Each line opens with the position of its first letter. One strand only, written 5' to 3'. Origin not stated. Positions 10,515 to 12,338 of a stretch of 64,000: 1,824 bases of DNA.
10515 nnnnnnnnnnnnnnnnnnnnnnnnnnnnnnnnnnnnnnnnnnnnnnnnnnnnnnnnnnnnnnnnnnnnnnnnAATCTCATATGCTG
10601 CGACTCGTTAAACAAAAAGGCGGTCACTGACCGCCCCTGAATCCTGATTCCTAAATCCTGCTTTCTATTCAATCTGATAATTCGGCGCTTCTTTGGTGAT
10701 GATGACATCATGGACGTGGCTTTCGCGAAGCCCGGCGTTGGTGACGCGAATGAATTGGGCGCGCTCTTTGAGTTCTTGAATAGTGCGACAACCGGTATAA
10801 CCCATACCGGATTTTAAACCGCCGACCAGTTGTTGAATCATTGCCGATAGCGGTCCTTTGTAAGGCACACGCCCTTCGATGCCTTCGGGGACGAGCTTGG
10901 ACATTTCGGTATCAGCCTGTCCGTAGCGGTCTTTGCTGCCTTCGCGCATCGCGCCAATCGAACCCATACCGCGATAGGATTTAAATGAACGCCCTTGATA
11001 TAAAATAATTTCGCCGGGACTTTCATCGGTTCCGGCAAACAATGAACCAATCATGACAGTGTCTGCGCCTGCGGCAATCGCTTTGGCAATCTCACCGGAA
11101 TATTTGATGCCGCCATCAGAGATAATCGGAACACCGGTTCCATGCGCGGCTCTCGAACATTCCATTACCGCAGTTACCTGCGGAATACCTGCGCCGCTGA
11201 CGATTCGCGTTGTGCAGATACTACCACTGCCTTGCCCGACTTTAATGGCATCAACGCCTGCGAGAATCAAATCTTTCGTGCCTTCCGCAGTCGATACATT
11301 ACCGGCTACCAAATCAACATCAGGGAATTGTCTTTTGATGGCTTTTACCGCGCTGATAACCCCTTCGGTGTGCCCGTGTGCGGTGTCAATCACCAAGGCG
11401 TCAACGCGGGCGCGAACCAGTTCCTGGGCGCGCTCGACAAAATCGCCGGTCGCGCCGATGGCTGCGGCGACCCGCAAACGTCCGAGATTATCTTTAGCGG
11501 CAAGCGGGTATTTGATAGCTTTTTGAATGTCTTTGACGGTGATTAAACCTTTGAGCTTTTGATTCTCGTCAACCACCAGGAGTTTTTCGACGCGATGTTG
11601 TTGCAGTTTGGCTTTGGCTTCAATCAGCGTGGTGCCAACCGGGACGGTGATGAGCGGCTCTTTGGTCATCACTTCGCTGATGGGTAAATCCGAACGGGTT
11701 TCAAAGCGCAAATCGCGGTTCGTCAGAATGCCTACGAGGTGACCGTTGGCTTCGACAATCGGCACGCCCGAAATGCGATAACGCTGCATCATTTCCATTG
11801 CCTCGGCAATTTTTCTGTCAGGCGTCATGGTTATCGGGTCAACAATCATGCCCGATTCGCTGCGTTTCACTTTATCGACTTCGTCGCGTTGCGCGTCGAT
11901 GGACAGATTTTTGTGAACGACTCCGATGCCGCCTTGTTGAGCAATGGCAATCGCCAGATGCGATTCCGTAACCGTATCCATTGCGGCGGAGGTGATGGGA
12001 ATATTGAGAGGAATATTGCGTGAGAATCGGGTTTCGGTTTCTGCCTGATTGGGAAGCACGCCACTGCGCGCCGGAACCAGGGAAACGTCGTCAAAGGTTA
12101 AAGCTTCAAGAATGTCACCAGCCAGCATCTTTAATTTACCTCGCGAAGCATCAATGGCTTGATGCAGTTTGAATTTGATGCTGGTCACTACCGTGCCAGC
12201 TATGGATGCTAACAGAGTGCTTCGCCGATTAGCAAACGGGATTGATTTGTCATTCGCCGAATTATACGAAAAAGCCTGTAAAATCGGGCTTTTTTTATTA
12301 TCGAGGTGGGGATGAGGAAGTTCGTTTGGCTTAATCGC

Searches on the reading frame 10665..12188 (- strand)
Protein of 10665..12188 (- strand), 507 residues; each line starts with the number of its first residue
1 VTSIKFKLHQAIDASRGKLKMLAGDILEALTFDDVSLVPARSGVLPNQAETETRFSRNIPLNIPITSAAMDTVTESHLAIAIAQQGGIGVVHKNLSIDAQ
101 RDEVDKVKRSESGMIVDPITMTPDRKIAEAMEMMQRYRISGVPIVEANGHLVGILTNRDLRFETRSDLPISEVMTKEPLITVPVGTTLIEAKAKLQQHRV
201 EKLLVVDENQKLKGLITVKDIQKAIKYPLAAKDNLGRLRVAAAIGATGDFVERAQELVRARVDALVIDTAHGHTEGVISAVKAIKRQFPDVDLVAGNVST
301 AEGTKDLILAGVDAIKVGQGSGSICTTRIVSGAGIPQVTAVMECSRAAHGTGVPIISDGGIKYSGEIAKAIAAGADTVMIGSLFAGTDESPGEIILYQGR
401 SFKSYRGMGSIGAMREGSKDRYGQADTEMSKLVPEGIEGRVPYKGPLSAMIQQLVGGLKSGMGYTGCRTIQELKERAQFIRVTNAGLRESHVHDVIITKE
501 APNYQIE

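Call 47: search_protein_families(library=pfam, proteins=[window:10665-12188:-], max_evalue=0.0001)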
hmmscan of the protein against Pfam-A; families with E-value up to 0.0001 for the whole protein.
window:10665-12188:- (507 aa): 4 families
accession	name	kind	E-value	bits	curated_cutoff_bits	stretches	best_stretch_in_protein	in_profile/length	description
PF00478.31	IMPDH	-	2.6e-158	527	25.6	1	29-493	1-345/345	IMP dehydrogenase / GMP reductase domain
PF00571.33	CBS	-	2.8e-27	95.2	24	2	170-226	1-56/57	CBS domain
PF03060.21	NMO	-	1.1e-09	38.6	28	1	293-392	138-233/331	Nitronate monooxygenase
PF01070.24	FMN_dh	-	9.1e-08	31.9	24.9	1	291-384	219-305/350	FMN-dependent dehydrogenase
